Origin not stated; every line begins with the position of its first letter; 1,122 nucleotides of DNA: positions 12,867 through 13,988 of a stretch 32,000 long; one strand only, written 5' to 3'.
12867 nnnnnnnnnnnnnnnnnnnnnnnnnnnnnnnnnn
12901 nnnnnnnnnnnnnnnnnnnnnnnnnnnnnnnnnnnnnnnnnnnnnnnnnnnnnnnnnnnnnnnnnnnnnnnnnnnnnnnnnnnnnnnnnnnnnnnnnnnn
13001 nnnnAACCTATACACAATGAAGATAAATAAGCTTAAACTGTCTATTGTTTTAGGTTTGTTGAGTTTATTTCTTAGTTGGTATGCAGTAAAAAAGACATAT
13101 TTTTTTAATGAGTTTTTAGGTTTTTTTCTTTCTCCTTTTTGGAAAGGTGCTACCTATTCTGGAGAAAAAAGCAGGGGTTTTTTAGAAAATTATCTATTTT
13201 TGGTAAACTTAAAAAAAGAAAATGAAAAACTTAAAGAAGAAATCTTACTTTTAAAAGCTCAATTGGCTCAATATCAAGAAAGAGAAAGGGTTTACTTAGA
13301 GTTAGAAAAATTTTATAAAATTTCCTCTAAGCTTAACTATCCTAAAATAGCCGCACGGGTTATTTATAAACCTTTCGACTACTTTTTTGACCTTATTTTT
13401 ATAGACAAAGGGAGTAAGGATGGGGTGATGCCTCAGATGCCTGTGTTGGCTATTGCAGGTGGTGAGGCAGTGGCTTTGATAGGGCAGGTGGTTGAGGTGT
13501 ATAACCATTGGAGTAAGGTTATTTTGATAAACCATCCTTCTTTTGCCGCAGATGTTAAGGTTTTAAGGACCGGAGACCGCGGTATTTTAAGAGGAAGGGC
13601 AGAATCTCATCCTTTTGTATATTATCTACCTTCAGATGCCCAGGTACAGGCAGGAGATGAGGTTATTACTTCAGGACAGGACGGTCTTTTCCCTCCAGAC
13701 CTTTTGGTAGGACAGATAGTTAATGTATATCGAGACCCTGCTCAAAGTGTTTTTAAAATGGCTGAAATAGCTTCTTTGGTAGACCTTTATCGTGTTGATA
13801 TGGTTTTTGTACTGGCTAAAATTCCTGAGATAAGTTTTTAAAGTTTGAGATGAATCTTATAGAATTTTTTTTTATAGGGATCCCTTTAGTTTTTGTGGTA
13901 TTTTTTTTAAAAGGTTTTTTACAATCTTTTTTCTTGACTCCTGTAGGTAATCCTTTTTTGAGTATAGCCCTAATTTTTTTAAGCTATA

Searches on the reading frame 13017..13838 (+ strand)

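Call 41: search_protein_families(library=pfam, proteins=[window:13017-13838:+], max_evalue=0.00001)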
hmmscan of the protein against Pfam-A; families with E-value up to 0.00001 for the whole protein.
window:13017-13838:+ (274 aa): 1 family
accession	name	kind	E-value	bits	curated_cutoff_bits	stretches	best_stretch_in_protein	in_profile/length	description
PF04085.20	MreC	-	1.1e-37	129.5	28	1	115-266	1-146/147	Rod shape-determining protein MreC, barrel core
